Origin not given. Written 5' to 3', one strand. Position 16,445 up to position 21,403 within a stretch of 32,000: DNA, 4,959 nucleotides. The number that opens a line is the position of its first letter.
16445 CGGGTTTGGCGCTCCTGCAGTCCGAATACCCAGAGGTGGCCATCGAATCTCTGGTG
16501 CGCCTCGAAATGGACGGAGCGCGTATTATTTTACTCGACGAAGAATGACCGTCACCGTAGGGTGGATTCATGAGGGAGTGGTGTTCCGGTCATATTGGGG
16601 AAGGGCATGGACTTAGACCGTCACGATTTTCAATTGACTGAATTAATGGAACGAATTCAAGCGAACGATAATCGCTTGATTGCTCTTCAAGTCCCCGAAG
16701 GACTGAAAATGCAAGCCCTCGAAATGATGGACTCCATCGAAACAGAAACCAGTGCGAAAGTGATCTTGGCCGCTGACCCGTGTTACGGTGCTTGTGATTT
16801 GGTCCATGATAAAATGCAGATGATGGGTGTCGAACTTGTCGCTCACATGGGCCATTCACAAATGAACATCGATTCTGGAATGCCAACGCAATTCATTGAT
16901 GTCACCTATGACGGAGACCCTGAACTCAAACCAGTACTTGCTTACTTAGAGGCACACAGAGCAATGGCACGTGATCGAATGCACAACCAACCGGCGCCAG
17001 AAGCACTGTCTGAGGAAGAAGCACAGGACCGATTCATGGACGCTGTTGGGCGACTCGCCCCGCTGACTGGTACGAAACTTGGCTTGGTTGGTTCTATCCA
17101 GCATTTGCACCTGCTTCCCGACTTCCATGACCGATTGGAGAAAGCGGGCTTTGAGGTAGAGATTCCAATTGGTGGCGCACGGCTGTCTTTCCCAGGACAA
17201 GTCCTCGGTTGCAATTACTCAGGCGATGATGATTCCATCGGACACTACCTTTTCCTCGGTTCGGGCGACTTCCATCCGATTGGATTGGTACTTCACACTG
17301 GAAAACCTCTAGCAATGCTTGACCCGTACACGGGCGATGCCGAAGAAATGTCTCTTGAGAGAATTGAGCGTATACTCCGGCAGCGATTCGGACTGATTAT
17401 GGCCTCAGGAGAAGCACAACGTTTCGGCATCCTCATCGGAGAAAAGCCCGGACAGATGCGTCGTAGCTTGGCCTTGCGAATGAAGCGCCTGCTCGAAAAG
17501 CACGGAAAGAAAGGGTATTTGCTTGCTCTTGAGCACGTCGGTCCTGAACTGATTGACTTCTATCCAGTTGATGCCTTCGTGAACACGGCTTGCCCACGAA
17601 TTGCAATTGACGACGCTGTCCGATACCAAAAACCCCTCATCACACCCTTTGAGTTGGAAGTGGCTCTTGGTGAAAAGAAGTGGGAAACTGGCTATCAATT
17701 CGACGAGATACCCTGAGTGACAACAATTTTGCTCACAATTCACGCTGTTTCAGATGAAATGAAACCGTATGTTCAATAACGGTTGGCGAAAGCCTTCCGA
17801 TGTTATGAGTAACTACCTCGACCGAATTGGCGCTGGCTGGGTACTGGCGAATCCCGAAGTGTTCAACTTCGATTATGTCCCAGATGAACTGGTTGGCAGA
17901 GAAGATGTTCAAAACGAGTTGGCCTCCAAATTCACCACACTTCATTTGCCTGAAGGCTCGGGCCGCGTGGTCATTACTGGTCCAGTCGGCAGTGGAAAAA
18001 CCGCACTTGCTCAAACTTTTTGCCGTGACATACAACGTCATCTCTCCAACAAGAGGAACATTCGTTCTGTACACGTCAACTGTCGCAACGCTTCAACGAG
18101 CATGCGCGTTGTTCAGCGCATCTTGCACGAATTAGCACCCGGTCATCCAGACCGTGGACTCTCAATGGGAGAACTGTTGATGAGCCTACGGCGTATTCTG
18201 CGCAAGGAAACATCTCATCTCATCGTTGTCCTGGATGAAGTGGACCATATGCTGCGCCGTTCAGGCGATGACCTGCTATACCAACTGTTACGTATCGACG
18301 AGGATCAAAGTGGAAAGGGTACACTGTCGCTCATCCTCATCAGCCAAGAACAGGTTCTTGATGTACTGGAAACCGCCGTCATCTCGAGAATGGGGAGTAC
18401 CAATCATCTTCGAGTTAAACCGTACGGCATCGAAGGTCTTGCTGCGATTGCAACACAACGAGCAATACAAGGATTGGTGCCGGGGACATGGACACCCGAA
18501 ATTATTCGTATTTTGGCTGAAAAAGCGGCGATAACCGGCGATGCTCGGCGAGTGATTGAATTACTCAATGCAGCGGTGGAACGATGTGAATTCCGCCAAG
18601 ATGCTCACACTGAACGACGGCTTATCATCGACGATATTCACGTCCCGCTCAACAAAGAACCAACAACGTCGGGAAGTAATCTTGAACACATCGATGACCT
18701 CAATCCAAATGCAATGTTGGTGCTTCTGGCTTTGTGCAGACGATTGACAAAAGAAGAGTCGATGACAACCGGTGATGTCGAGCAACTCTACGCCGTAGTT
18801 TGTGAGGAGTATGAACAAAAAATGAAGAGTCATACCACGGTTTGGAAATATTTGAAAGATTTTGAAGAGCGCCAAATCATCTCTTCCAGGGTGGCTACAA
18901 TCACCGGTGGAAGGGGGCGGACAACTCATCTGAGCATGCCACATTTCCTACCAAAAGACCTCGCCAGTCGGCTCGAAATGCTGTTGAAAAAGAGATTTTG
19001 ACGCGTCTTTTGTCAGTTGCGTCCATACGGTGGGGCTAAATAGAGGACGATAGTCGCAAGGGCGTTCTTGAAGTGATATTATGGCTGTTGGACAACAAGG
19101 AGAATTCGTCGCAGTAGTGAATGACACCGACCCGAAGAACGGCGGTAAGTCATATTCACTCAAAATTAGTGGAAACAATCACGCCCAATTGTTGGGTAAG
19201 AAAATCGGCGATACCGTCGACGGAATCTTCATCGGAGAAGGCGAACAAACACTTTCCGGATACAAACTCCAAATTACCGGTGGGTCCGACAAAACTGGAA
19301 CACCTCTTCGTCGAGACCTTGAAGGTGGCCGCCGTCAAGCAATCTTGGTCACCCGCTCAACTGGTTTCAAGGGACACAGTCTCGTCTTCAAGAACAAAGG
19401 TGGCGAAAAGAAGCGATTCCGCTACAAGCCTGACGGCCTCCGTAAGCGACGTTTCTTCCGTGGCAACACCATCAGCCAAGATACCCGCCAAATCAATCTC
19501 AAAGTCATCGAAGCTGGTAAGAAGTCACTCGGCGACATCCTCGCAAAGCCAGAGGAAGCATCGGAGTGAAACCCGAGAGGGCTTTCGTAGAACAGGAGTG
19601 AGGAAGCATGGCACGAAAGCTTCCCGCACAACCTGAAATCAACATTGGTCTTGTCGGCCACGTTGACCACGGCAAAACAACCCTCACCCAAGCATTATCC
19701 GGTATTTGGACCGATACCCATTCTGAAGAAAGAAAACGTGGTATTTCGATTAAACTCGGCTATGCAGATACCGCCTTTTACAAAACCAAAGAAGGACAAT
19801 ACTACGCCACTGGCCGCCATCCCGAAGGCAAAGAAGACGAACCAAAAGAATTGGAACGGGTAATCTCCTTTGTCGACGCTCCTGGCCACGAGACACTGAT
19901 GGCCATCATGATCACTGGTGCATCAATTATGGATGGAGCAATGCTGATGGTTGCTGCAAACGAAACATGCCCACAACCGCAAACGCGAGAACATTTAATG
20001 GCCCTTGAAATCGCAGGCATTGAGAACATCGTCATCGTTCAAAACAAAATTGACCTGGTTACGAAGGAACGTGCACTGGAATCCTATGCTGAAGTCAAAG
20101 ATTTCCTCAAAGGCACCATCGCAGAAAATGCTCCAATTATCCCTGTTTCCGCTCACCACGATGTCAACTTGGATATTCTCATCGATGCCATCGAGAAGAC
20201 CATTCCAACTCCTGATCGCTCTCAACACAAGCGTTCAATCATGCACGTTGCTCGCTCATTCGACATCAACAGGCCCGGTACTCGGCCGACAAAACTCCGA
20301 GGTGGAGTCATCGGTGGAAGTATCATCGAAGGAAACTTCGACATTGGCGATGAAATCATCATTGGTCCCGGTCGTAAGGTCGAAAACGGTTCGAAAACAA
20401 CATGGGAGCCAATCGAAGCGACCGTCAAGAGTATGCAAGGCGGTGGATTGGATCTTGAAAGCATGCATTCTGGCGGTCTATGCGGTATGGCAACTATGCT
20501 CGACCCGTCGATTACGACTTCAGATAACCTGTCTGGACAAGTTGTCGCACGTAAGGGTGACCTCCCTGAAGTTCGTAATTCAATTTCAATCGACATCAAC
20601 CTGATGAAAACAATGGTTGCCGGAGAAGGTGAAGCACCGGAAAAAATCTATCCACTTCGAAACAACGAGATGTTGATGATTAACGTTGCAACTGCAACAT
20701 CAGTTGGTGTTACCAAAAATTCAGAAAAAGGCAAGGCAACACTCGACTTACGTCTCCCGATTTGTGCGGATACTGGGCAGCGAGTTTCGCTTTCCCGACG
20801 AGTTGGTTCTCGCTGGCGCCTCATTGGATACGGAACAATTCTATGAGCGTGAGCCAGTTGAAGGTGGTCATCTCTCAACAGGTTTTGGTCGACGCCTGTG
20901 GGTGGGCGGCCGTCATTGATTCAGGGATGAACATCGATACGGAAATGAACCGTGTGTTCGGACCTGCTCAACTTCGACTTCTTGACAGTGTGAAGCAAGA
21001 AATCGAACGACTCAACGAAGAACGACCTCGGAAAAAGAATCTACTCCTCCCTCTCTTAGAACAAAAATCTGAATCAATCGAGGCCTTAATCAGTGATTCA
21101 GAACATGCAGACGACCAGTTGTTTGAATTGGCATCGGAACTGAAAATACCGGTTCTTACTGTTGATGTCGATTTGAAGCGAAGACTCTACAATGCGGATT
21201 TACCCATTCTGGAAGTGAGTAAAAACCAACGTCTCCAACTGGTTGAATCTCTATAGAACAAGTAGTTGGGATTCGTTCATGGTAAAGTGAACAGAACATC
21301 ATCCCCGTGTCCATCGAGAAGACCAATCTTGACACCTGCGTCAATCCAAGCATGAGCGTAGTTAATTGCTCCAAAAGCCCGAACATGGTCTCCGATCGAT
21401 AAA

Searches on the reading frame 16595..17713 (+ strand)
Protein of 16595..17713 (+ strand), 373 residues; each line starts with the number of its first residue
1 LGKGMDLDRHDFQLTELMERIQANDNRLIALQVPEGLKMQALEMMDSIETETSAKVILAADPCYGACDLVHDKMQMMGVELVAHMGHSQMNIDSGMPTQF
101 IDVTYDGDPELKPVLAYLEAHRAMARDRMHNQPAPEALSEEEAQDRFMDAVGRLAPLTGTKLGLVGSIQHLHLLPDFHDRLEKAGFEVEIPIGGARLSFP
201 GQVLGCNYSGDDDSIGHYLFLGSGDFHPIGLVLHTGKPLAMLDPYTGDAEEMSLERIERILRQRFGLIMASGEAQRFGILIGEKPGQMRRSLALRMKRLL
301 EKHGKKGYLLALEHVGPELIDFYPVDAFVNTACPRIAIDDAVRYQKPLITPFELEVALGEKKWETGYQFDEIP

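Call 88: search_protein_families(library=pfam, proteins=[window:16595-17713:+], max_evalue=0.001)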
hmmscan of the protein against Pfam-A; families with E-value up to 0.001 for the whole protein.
window:16595-17713:+ (373 aa): 1 family
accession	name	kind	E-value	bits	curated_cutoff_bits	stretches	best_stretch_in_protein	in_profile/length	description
PF01866.22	Diphthamide_syn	-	5.8e-72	243.1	33.2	2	157-367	88-301/302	Putative diphthamide synthesis protein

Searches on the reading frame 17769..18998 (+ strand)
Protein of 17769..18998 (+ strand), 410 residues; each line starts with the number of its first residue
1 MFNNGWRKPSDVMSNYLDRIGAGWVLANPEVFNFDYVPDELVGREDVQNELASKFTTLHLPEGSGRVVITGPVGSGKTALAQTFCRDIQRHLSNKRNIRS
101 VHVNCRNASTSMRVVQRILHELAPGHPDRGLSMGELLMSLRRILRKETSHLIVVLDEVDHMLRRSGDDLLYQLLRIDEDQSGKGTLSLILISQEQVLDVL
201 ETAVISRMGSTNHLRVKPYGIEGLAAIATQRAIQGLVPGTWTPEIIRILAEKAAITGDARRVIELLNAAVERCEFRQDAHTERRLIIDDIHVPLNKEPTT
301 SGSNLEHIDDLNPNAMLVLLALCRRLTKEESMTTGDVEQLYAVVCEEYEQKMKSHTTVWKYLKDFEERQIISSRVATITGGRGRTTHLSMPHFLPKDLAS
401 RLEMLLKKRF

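Call 3: search_protein_families(library=pfam, proteins=[window:17769-18998:+], max_evalue=1)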
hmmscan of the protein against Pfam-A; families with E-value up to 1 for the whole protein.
window:17769-18998:+ (410 aa): 39 families (the best 25 are shown)
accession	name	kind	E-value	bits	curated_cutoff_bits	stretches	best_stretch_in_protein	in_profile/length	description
PF13401.12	AAA_22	-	1.4e-16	61.5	27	1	65-200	6-130/130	AAA domain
PF13191.12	AAA_16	-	4.4e-13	50.5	32.6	1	40-179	1-161/167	AAA ATPase domain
PF09079.17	Cdc6_C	-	6e-11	42.6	25.1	1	307-388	2-84/96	CDC6, C terminal winged helix domain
PF00004.35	AAA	-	4.9e-09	37.2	21.2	1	68-211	2-126/131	ATPase family associated with various cellular activities (AAA)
PF05729.18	NACHT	-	3e-08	34.1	26.7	1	67-175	3-115/167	NACHT domain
PF22703.2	Cdc6_lid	-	9.5e-08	32.3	27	1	227-278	3-55/68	Cdc6 AAA+ ATPase-type lid domain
PF05621.17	TniB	-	6.6e-07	29.4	22.4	1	67-163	38-133/189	Bacterial TniB protein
PF24883.2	NPHP3_N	-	4.9e-05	24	24.8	1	61-123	19-80/164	Nephrocystin 3, N-terminal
PF00931.28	NB-ARC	-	5.2e-05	23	23.5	1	62-158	16-109/248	NB-ARC domain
PF07728.20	AAA_5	-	8.2e-05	23.1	22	1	67-162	2-79/139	AAA domain (dynein-related subfamily)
PF22606.2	Cdc6-ORC-like_ATPase_lid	-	9e-05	22.8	27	1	220-274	2-57/60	Cdc6/ORC-like, ATPase lid domain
PF01637.24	ATPase_2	-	9.4e-05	22.8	33.2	1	67-191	23-153/225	ATPase domain predominantly from Archaea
PF00158.32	Sigma54_activat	-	0.00023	21.3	20.2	1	64-111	22-64/168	Sigma-54 interaction domain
PF00270.35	DEAD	-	0.00096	19.4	26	1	62-86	13-36/167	DEAD/DEAH box helicase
PF13245.12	AAA_19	-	0.0038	17.8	25.1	1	66-170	13-111/134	AAA domain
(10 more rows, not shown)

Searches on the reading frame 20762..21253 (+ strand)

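Call 3: search_protein_families(library=pfam, proteins=[window:20762-21253:+], max_evalue=1)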
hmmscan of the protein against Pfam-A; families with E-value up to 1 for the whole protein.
window:20762-21253:+ (164 aa): 4 families
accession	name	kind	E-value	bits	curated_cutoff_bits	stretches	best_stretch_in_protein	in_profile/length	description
PF18477.7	PIN_9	-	1.4e-08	35.4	26.3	1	42-151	2-112/116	PIN like domain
PF08032.17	SpoU_sub_bind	-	0.026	15.3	22.8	1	93-135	6-50/76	RNA 2'-O ribose methyltransferase substrate binding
PF01088.27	Peptidase_C12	-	0.066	13.4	27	1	31-87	75-126/211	Ubiquitin carboxyl-terminal hydrolase, family 1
PF05559.16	DUF763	-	0.14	11.8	35.5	1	39-120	142-220/319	Protein of unknown function (DUF763)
